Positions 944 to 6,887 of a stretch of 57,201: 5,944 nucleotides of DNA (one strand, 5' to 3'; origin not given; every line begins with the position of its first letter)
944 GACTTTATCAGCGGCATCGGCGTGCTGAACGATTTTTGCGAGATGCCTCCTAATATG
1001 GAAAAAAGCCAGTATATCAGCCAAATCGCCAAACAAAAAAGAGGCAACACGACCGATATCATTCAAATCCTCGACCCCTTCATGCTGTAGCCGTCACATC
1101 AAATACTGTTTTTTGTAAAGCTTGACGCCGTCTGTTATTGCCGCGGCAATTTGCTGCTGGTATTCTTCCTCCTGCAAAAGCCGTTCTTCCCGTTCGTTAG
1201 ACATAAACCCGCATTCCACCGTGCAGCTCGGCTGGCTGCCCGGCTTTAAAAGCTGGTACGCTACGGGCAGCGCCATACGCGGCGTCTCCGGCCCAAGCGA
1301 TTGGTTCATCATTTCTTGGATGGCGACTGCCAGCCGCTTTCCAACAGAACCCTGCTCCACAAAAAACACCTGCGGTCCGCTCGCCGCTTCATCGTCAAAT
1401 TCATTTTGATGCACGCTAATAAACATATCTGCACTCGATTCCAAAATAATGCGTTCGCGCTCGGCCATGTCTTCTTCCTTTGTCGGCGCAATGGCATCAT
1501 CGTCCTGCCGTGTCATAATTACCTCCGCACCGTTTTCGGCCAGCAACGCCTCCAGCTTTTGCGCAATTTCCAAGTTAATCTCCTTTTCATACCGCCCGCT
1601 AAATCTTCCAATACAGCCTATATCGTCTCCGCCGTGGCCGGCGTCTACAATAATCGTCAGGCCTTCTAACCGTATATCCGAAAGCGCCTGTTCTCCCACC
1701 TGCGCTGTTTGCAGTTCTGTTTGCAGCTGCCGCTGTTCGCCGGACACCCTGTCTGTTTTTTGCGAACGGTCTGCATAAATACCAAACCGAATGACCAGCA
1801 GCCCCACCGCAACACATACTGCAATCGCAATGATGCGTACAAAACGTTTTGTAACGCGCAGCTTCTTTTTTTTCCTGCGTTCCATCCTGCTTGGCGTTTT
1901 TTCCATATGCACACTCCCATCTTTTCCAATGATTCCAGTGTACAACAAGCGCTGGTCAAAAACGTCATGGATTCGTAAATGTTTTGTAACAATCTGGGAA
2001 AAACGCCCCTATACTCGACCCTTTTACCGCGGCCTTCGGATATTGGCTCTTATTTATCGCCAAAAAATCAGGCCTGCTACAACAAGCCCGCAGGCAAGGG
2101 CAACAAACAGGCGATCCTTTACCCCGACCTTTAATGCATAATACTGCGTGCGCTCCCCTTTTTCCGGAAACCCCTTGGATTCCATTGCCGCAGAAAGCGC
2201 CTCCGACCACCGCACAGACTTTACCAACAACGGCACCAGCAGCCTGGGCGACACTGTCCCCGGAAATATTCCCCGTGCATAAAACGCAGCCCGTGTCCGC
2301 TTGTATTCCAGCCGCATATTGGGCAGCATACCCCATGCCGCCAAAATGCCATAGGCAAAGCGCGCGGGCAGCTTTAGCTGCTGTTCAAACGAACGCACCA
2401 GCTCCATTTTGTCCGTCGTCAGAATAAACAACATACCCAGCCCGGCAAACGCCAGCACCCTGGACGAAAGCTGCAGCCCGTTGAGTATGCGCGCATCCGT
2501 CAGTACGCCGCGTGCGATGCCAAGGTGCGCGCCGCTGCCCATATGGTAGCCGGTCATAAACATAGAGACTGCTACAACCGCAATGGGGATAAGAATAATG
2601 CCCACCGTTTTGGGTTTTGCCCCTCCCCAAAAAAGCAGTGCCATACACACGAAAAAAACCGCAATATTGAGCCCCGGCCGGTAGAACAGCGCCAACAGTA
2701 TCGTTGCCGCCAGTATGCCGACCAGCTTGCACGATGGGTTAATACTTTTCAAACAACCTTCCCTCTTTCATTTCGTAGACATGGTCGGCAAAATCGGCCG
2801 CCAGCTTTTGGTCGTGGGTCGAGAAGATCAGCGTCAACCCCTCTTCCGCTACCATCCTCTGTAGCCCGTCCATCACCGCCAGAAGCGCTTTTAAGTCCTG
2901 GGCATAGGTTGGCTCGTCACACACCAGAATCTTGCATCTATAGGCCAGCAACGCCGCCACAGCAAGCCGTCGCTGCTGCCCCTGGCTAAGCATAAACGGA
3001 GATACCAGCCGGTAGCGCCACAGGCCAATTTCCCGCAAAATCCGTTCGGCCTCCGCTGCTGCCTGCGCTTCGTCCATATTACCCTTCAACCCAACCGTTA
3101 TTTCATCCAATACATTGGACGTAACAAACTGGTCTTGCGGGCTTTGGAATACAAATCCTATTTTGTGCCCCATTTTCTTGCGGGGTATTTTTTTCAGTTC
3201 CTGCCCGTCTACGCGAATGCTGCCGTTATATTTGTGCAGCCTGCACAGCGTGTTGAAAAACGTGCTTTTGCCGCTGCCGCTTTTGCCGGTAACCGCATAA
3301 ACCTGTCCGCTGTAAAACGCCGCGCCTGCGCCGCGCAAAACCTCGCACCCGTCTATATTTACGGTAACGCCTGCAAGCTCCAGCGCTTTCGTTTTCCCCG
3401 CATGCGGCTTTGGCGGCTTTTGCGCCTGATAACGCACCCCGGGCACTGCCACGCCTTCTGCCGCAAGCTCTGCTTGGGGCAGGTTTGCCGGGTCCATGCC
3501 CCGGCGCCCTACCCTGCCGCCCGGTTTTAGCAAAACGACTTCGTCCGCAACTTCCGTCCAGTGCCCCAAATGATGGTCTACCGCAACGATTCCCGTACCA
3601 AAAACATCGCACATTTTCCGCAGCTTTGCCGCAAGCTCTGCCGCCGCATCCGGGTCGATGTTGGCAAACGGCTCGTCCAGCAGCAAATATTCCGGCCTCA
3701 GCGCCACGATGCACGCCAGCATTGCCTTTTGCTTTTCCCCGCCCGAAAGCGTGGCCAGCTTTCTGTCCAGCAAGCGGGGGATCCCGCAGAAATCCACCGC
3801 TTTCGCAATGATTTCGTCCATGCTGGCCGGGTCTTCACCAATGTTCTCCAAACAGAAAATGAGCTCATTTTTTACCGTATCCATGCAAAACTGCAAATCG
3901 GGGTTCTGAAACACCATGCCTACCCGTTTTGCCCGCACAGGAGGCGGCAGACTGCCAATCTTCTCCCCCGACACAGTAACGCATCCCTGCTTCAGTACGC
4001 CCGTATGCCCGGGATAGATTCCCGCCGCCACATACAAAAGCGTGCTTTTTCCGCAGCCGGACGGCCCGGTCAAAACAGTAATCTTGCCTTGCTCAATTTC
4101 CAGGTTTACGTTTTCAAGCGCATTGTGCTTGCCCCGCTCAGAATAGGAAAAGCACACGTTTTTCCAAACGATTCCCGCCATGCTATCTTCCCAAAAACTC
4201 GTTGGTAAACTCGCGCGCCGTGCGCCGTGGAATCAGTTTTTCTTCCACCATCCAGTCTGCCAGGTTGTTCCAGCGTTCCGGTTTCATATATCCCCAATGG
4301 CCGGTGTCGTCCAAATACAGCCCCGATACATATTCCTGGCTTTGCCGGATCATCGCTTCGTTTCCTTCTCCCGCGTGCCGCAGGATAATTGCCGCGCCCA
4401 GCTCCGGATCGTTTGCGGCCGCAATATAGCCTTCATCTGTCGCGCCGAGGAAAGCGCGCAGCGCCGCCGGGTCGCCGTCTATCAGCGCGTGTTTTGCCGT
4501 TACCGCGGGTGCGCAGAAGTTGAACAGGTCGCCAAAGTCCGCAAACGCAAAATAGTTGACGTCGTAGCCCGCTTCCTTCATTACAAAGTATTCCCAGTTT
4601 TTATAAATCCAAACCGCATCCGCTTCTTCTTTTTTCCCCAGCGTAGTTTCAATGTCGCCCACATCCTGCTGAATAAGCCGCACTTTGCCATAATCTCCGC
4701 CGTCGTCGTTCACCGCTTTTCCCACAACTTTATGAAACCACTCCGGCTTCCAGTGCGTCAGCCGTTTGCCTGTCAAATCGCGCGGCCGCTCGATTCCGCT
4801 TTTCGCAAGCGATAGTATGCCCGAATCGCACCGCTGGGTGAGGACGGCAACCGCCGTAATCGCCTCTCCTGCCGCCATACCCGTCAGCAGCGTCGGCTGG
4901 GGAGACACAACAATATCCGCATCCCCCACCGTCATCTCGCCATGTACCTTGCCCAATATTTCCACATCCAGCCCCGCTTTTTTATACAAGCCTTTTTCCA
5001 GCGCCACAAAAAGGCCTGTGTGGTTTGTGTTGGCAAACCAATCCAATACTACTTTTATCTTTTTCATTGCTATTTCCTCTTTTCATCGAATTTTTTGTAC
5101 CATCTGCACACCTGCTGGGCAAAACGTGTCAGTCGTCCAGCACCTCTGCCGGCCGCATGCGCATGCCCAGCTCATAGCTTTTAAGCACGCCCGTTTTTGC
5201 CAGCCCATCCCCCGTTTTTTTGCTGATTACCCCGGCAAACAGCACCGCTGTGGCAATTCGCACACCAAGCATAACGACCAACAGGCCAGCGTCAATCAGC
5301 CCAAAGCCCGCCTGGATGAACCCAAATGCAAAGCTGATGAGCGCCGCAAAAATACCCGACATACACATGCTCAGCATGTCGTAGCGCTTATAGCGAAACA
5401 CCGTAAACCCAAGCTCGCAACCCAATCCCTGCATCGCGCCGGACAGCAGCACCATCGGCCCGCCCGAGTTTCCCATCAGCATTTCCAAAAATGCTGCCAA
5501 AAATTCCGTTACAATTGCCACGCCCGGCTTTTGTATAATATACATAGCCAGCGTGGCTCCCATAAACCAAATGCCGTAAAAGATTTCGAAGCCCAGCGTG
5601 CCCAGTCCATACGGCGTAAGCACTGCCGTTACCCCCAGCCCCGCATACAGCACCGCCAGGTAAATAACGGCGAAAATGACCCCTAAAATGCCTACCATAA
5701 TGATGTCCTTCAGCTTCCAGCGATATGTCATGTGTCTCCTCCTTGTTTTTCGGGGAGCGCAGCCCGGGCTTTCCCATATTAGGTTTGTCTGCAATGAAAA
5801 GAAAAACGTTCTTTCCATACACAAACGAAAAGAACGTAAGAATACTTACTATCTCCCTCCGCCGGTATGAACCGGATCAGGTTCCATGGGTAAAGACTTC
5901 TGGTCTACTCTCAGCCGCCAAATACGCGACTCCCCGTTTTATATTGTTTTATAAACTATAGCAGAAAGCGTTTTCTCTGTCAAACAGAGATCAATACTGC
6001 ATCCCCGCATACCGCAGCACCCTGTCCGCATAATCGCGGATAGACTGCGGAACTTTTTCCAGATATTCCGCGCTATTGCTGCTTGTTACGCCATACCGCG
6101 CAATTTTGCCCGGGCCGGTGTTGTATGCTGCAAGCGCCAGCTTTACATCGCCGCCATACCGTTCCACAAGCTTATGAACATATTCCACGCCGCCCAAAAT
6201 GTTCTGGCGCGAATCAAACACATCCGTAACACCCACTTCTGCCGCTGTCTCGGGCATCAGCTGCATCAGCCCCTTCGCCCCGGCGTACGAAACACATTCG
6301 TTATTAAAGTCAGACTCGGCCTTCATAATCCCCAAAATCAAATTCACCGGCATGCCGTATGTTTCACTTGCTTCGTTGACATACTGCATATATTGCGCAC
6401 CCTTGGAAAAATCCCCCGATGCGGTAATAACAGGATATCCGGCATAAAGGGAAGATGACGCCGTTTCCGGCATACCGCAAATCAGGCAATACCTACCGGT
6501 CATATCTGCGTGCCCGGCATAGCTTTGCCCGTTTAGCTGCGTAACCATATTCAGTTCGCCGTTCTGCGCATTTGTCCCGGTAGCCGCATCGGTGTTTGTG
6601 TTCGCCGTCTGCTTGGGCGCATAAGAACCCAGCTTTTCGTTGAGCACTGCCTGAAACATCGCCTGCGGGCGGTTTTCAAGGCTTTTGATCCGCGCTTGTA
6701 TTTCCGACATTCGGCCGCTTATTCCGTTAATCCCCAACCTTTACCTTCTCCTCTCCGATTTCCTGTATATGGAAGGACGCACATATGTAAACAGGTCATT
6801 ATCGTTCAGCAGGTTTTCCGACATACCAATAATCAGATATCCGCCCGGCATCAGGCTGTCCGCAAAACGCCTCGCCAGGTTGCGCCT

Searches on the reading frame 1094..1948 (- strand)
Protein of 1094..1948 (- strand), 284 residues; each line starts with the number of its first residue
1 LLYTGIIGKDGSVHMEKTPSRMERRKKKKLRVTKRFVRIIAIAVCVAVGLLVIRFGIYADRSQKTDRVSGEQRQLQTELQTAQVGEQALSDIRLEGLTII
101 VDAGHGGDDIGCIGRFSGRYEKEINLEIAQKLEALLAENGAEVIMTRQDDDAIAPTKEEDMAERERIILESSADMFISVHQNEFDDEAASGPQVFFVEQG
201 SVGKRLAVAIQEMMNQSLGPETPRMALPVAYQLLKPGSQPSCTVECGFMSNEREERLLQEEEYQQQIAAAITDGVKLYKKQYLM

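Call 31: search_protein_families(library=pfam, max_evalue=0.00001, proteins=[window:1094-1948:-])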
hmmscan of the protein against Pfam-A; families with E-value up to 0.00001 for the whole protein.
window:1094-1948:- (284 aa): 1 family
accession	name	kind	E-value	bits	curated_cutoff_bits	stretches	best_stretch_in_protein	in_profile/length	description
PF01520.23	Amidase_3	-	1e-41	143.3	27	1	99-276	1-173/174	N-acetylmuramoyl-L-alanine amidase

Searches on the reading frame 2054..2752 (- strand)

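Call 31: search_protein_families(library=pfam, max_evalue=0.00001, proteins=[window:2054-2752:-])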
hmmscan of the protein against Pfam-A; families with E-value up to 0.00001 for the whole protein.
window:2054-2752:- (232 aa): 1 family
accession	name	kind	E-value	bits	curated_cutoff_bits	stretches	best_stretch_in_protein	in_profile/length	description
PF02361.21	CbiQ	-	5.6e-14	52.7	25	1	4-200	8-212/216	Cobalt transport protein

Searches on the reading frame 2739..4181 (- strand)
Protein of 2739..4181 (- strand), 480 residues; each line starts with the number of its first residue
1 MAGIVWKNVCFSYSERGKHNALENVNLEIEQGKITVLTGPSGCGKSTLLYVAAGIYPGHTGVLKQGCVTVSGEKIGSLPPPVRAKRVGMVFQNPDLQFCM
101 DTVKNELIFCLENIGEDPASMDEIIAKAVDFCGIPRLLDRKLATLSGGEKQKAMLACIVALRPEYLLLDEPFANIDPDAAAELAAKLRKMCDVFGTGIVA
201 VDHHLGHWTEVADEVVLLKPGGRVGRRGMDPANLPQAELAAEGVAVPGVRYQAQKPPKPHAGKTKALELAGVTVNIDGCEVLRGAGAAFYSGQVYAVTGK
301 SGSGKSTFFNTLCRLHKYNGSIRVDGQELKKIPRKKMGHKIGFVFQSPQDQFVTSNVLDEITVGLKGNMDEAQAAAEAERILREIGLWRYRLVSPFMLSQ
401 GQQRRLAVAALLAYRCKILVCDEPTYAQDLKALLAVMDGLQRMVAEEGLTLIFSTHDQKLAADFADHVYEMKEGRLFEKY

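Call 31: search_protein_families(library=pfam, max_evalue=0.00001, proteins=[window:2739-4181:-])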
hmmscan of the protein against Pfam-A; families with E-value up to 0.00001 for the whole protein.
window:2739-4181:- (480 aa): 10 families
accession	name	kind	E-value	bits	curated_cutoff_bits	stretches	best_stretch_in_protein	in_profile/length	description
PF00005.33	ABC_tran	-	3.5e-55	186.8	25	2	22-173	1-137/137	ABC transporter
PF13304.12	AAA_21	-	1.5e-13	51.9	27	0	391-460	231-302/304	AAA domain, putative AbiEii toxin, Type IV TA system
PF13555.12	AAA_29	-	1.3e-09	38.1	27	0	25-49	15-39/61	P-loop containing region of AAA domain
PF03193.22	RsgA_GTPase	-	1.1e-08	35.6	30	0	18-49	93-123/174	RsgA GTPase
PF02463.25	SMC_N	-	3.3e-07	30.4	40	0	32-191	24-187/220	RecF/RecN/SMC N terminal domain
PF13476.12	AAA_23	-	7.4e-07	30.4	27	0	23-49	11-36/201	AAA domain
PF03215.21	Rad17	-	1.2e-06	29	23.8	0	20-53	33-66/186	Rad17 P-loop domain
PF13238.12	AAA_18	-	1.7e-06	28.9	29.4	0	297-326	3-25/128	AAA domain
PF13401.12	AAA_22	-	1.7e-06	28.8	27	0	293-351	6-64/130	AAA domain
PF13191.12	AAA_16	-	5e-06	27.5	32.6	0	31-69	23-62/167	AAA ATPase domain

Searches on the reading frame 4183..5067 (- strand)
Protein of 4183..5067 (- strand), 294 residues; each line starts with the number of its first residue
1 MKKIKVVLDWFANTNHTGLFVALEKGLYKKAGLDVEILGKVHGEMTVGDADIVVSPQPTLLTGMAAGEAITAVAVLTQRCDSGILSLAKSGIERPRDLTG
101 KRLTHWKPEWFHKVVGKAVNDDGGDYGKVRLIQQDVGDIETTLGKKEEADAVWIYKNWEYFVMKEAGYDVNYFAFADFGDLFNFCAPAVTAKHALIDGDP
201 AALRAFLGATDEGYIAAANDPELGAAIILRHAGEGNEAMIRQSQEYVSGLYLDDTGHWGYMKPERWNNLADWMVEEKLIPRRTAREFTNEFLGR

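Call 31: search_protein_families(library=pfam, max_evalue=0.00001, proteins=[window:4183-5067:-])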
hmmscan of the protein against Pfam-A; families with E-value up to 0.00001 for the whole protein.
window:4183-5067:- (294 aa): 1 family
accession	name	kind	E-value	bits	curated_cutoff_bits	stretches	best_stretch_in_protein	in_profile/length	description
PF09084.16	NMT1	-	2.4e-43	149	20.5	1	13-222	1-214/216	NMT1/THI5 like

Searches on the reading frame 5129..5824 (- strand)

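Call 31: search_protein_families(library=pfam, max_evalue=0.00001, proteins=[window:5129-5824:-])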
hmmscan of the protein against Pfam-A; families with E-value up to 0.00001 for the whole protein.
window:5129-5824:- (231 aa): 1 family
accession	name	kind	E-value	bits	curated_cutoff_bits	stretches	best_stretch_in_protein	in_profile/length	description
PF09819.14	ABC_cobalt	-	1.4e-35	122.5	25.2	1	39-162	1-120/121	ABC-type cobalt transport system, permease component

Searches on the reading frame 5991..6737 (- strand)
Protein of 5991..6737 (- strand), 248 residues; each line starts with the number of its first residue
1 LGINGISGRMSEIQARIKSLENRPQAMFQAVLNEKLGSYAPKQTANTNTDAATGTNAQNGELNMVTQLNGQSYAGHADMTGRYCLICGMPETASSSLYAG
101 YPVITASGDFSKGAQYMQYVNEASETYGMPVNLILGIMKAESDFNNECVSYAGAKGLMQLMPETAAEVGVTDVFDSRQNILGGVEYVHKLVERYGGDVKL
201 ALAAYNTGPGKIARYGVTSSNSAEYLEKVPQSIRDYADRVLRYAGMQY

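Call 31: search_protein_families(library=pfam, max_evalue=0.00001, proteins=[window:5991-6737:-])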
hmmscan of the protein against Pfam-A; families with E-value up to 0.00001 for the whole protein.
window:5991-6737:- (248 aa): 2 families
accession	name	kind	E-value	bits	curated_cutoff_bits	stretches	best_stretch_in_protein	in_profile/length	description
PF01464.25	SLT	-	4.6e-26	91.1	21.3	1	119-222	2-111/117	Transglycosylase SLT domain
PF13406.11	SLT_2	-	6.7e-06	26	24.3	0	150-181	151-182/292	Transglycosylase SLT domain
